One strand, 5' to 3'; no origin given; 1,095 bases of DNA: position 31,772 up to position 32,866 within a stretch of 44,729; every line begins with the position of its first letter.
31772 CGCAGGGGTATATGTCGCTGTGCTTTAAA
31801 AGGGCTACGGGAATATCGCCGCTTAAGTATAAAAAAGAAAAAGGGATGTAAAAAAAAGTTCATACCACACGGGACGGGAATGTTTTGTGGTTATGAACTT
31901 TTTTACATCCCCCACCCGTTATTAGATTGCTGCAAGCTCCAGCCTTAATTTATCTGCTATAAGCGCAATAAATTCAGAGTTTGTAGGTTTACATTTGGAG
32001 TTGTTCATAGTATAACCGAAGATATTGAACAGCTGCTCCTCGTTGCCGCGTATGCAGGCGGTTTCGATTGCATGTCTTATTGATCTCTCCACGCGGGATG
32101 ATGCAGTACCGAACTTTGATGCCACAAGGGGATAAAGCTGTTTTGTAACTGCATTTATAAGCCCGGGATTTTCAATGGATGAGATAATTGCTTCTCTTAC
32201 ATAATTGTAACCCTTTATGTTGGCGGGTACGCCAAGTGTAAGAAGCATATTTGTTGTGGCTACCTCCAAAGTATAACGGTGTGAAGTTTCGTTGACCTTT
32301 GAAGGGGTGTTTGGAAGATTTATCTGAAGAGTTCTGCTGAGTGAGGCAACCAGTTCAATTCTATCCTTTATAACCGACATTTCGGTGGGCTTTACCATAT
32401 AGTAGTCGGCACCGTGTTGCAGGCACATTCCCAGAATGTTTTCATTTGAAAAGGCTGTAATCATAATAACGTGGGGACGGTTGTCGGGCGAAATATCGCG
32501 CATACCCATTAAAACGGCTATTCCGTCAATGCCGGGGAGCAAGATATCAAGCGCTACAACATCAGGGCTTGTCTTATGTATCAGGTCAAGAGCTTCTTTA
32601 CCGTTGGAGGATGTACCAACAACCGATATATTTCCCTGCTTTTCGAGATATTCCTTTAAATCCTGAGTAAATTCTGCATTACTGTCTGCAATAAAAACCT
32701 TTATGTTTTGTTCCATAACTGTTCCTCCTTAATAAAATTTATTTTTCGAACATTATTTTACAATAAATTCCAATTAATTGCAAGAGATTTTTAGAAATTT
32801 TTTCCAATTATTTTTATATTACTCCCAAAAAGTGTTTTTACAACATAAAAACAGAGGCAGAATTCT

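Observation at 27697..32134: A diverged 213-bp duplication of the spo0A 3' end brackets a 4-kb AraC/GH31 island, with a 5-bp microhomology junction to a radC fragment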

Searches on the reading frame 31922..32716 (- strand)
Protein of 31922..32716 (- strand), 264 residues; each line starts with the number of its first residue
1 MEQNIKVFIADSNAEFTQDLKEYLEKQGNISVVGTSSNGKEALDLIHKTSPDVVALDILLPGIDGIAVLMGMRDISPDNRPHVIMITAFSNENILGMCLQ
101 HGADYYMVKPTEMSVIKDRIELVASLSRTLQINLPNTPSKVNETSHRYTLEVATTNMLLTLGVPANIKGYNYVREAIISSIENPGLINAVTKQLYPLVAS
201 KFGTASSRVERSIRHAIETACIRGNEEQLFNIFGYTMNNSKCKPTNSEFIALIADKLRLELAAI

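Call 6: search_protein_families(library=pfam, proteins=[window:31922-32716:-])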
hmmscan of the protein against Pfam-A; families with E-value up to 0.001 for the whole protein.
window:31922-32716:- (264 aa): 2 families
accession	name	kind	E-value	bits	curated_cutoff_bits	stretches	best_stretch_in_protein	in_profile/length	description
PF08769.17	Spo0A_C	-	9.5e-38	128.8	25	1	155-257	2-104/104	Sporulation initiation factor Spo0A C terminal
PF00072.30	Response_reg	-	1.7e-21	76.9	30.2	1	7-120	1-110/111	Response regulator receiver domain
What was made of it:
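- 31922..32716 (-): Intact spo0A (264 aa). Pfam Response_reg + Spo0A_C (call 6).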

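Call 8: find_encoding_contigs(protein=window:31922-32716:-, flank=10000, max_places=10)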
Protein window:31922-32716:- (264 aa): no gene with exactly this product is on record in the collection.

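Call 9: find_related_loci(query=window:31925-32716:-, collection=genome_contigs, flank=10000)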
Query window:31925-32716:- (264 aa) in genome_contigs; peptide patterns used: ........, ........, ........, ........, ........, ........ (x = any residue, [..] = any of these).
598 stretches matched a pattern (row limit reached: there are more); 549 encode a relative of the query (tblastn E <= 1e-3); the best 80 are kept; 80 distinct loci.
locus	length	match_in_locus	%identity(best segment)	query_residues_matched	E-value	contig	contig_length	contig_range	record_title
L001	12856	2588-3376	52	1-261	6e-90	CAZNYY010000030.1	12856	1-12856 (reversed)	MAG TPA_asm: uncultured Oscillospiraceae bacterium isolate binchicken_co173_416 genome assembly, contig: NODE_16551_leng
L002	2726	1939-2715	51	1-263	5e-84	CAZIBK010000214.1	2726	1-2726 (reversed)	MAG TPA_asm: uncultured Oscillospiraceae bacterium isolate SRP222994_co1_175 genome assembly, contig: NODE_65460_length_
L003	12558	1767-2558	49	1-261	6e-81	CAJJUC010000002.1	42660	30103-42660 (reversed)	MAG TPA_asm: uncultured Clostridiales bacterium isolate ERR1190876-bin.42 genome assembly, contig: NODE_652_length_42660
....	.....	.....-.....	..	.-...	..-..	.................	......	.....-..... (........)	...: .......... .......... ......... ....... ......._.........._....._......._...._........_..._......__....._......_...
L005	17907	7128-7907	49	1-263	6e-81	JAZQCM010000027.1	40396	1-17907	MAG: Clostridia bacterium isolate T1900044638_TS20190104.MAGScoT_cleanbin_000006 SGB_1206_k141_253456, whole genome shot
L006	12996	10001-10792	49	1-261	3e-80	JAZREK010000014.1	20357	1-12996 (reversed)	MAG: Clostridia bacterium isolate T1900045500_YK20190194.MAGScoT_cleanbin_000035 SGB_7489_k141_876879, whole genome shot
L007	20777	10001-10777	47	1-261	2e-80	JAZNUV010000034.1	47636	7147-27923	MAG: Clostridia bacterium isolate T1900044795_TS20190261.MAGScoT_cleanbin_000009 SGB_2676_k141_2064468, whole genome sho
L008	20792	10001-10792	48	1-261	2e-80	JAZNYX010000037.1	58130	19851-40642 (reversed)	MAG: Clostridia bacterium isolate T1900044773_TS20190239.MAGScoT_cleanbin_000029 SGB_2460_k141_1764169, whole genome sho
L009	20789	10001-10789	47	1-261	2e-80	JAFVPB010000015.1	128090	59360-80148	MAG: Clostridia bacterium isolate RGIG5265 Sheep_Colon-1__c384, whole genome shotgun sequence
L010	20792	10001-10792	47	1-261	7e-80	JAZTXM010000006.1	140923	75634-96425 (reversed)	MAG: Clostridia bacterium isolate T1900045330_YK20190019.MAGScoT_cleanbin_000002 SGB_6512_k141_1513532, whole genome sho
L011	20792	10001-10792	47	1-261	5e-80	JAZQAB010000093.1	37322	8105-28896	MAG: Clostridia bacterium isolate T1900044643_TS20190109.MAGScoT_cleanbin_000032 SGB_1304_k141_494826, whole genome shot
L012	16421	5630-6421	47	1-261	1e-79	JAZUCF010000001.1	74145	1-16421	MAG: Clostridia bacterium isolate T1900045314_YK20190003.MAGScoT_cleanbin_000025 SGB_6274_k141_1399741, whole genome sho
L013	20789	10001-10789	47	1-261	1e-79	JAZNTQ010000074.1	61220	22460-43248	MAG: Clostridia bacterium isolate T1900044802_TS20190268.MAGScoT_cleanbin_000045 SGB_2723_k141_603553, whole genome shot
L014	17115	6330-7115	50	1-261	1e-79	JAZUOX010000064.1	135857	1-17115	MAG: Clostridia bacterium isolate T1900044868_TS20190334.MAGScoT_cleanbin_000057 SGB_3154_k141_2716863, whole genome sho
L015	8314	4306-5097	48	1-261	1e-79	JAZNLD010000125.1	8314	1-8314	MAG: Clostridia bacterium isolate T1900044671_TS20190137.MAGScoT_cleanbin_000057 SGB_1592_k141_3826322, whole genome sho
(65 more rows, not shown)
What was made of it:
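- Tried and rejected: The Spo0A scan of GTDB representative genomes gave nothing closer than 52% identity (call 9).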

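Call 10: find_homologous_proteins(query=window:31925-32716:-, max_evalue=1e-40)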
Query window:31925-32716:- (264 aa): 6356 proteins with E <= 1e-40 among 8000 candidates; the best 120 are listed.
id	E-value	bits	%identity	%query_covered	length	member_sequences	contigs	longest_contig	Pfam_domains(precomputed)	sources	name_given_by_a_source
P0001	1.8e-167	573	100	100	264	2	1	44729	PF00072.31,PF08769.18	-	-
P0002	3.2e-138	477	82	100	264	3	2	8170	PF00072.31,PF08769.18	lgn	-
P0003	8.3e-95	335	59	99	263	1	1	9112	PF00072.31,PF08769.18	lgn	-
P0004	1.1e-93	331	57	100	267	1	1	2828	PF00072.31,PF08769.18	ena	-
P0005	2.0e-83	298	52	99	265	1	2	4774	PF00072.31,PF08769.18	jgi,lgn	jgi:two-component system response regulator (stage 0 sporulation protein A)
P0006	3.8e-82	293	54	99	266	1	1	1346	PF00072.31,PF08769.18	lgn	-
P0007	2.6e-81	291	52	99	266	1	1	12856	PF00072.31,PF08769.18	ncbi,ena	-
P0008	2.6e-79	284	52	100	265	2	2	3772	PF00072.31,PF08769.18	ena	-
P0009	6.1e-78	280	52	99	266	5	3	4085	PF00072.31,PF08769.18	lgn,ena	-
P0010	9.3e-78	279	52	99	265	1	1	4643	PF00072.31,PF08769.18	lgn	-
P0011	1.5e-76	275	52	99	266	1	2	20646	PF00072.31,PF08769.18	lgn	-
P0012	1.9e-76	275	50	99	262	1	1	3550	PF00072.31,PF08769.18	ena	-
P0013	5.2e-76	273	52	100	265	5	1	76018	PF00072.31,PF08769.18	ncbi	-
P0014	5.4e-76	273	51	99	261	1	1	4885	PF00072.31,PF08769.18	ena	-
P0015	6.4e-76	273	49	100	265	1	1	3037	PF00072.31,PF08769.18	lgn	-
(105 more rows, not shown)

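Call 11: find_encoding_contigs(protein=P0002, flank=10000, max_places=10)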
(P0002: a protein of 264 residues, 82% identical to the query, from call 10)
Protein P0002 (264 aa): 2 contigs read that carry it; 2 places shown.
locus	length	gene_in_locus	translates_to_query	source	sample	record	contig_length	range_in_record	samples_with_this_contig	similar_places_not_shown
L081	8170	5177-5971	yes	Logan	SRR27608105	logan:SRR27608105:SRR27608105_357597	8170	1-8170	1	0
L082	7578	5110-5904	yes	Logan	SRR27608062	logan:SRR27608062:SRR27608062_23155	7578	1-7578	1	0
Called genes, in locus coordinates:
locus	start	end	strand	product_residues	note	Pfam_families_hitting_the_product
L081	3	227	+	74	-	?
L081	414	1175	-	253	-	PF02311:AraC_binding, PF00165:HTH_AraC (faint), PF12833:HTH_18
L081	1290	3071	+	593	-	PF07944:Beta-AFase-like_GH127_cat, PF20736:Glyco_hydro127M (weak), PF20737:Glyco_hydro127C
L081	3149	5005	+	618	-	PF01841:Transglut_core, PF13287:Fn3_assoc (weak), PF13290:CHB_HEX_C_1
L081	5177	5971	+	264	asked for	PF00072:Response_reg, PF08769:Spo0A_C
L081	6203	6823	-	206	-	PF04002:RadC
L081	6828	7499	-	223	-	PF04002:RadC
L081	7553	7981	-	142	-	PF01741:MscL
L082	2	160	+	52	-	?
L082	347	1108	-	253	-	PF02311:AraC_binding, PF00165:HTH_AraC (faint), PF12833:HTH_18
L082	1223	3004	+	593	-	PF07944:Beta-AFase-like_GH127_cat, PF20736:Glyco_hydro127M (weak), PF20737:Glyco_hydro127C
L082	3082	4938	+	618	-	PF01841:Transglut_core, PF13287:Fn3_assoc (weak), PF13290:CHB_HEX_C_1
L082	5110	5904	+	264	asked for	PF00072:Response_reg, PF08769:Spo0A_C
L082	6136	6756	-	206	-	PF04002:RadC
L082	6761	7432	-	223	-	PF04002:RadC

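Call 12: list_cluster_members(proteins=[P0001, P0002])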
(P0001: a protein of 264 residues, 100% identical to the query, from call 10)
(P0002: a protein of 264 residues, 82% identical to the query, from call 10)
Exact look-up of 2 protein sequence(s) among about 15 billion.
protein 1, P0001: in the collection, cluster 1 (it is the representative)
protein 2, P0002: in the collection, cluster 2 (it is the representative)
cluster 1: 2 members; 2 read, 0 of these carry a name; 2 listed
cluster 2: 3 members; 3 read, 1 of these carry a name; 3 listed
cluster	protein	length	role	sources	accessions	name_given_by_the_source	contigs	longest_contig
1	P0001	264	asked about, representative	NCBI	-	-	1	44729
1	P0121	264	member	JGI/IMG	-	-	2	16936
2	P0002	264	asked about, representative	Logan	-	-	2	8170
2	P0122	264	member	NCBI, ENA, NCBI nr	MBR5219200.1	MAG: sporulation transcription factor Spo0A [Clostridia bacterium] | sporulation transcription factor Spo0A [Clostridia bacterium]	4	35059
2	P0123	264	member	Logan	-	-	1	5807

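Call 14: find_encoding_contigs(protein=P0121, flank=10000, max_places=10)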
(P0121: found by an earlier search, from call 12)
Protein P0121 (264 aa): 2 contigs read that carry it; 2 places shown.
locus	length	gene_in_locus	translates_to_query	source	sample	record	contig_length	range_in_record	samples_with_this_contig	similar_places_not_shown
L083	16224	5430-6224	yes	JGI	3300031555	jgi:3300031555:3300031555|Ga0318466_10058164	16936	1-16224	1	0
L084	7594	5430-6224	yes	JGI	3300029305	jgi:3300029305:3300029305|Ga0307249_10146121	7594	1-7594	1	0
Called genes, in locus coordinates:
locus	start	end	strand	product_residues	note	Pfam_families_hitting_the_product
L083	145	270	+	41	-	PF05580:Peptidase_S55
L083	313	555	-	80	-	PF01381:HTH_3 (weak)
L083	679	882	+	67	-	-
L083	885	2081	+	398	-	-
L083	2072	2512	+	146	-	PF15956:DUF4760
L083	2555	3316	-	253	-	PF02311:AraC_binding, PF00165:HTH_AraC (faint), PF12833:HTH_18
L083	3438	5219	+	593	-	PF07944:Beta-AFase-like_GH127_cat, PF20736:Glyco_hydro127M, PF20737:Glyco_hydro127C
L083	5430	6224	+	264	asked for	PF00072:Response_reg, PF08769:Spo0A_C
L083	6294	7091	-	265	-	PF12833:HTH_18, PF00165:HTH_AraC (weak)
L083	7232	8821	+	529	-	PF01055:Glyco_hydro_31_2nd, PF21365:Glyco_hydro_31_3rd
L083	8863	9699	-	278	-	PF07883:Cupin_2 (weak), PF00165:HTH_AraC (weak), PF12833:HTH_18, PF00165:HTH_AraC (weak)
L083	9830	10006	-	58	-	PF04002:RadC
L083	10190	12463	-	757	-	PF00395:SLH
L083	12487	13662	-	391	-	PF12704:MacB_PCD, PF02687:FtsX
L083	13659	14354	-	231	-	PF00005:ABC_tran, PF13304:AAA_21 (faint), PF02463:SMC_N (weak)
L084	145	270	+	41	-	PF05580:Peptidase_S55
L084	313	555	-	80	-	PF01381:HTH_3 (weak)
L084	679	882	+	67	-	-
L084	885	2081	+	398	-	-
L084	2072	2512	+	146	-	PF15956:DUF4760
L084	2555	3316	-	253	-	PF02311:AraC_binding, PF00165:HTH_AraC (faint), PF12833:HTH_18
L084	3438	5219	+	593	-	PF07944:Beta-AFase-like_GH127_cat, PF20736:Glyco_hydro127M, PF20737:Glyco_hydro127C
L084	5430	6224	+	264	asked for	PF00072:Response_reg, PF08769:Spo0A_C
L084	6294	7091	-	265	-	PF12833:HTH_18, PF00165:HTH_AraC (weak)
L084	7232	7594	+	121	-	?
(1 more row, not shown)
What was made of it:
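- L084 independently supports the adjacency of B and spo0A (call 14).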

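Call 15: find_encoding_contigs(protein=P0122, flank=10000, max_places=10)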
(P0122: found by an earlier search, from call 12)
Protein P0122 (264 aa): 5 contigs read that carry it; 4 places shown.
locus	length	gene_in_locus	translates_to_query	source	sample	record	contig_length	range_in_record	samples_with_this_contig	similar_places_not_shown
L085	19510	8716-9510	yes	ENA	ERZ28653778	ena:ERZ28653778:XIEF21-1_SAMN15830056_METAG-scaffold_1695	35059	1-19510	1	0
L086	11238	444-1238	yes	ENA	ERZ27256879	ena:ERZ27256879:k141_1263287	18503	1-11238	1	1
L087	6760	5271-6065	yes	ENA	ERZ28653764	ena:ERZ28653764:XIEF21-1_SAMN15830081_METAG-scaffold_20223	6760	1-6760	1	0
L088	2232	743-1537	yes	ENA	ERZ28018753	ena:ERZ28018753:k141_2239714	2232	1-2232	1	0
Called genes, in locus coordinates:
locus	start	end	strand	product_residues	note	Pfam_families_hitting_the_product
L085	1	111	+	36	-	?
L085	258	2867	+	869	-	PF00165:HTH_AraC, PF12833:HTH_18, PF02901:PFL-like, PF01228:Gly_radical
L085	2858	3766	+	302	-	PF13353:Fer4_12, PF04055:Radical_SAM, PF13187:Fer4_9 (faint), PF00037:Fer4 (weak), PF12837:Fer4_6 (weak), PF14697:Fer4_21 (weak)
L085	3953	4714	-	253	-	PF02311:AraC_binding, PF00165:HTH_AraC (faint), PF12833:HTH_18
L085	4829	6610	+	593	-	PF07944:Beta-AFase-like_GH127_cat, PF20736:Glyco_hydro127M (weak), PF20737:Glyco_hydro127C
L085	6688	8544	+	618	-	PF01841:Transglut_core, PF13287:Fn3_assoc (weak), PF13290:CHB_HEX_C_1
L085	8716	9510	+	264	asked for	PF00072:Response_reg, PF08769:Spo0A_C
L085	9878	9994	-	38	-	-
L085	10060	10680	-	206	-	PF04002:RadC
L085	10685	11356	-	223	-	PF04002:RadC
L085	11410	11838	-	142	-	PF01741:MscL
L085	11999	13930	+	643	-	PF00133:tRNA-synt_1, PF01406:tRNA-synt_1e (faint), PF01921:tRNA-synt_1f (faint), PF09334:tRNA-synt_1g, PF00133:tRNA-synt_1, PF19303:Anticodon_3, PF08264:Anticodon_1 (weak), PF01588:tRNA_bind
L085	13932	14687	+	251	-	PF01026:TatD_DNase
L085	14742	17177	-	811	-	PF00005:ABC_tran, PF02463:SMC_N (faint), PF13476:AAA_23 (faint), PF13555:AAA_29 (faint), PF13238:AAA_18 (faint), PF00005:ABC_tran, PF07155:ECF-ribofla_trS, PF12822:ECF_trnsprt, +3 more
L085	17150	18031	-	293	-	PF02361:CbiQ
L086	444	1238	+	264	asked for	PF00072:Response_reg, PF08769:Spo0A_C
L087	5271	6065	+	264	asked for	PF00072:Response_reg, PF08769:Spo0A_C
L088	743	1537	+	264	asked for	PF00072:Response_reg, PF08769:Spo0A_C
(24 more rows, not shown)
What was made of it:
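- On Tandem duplication joint (illegitimate, microhomology): The sister species has radC1-radC2 directly convergent on spo0A (calls 11, 15).
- In the sister species (Spo0A 82% identical) the order is MetRS-mscL-radC1-radC2, convergent with spo0A-...-GH127-AraC (calls 11, 15).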
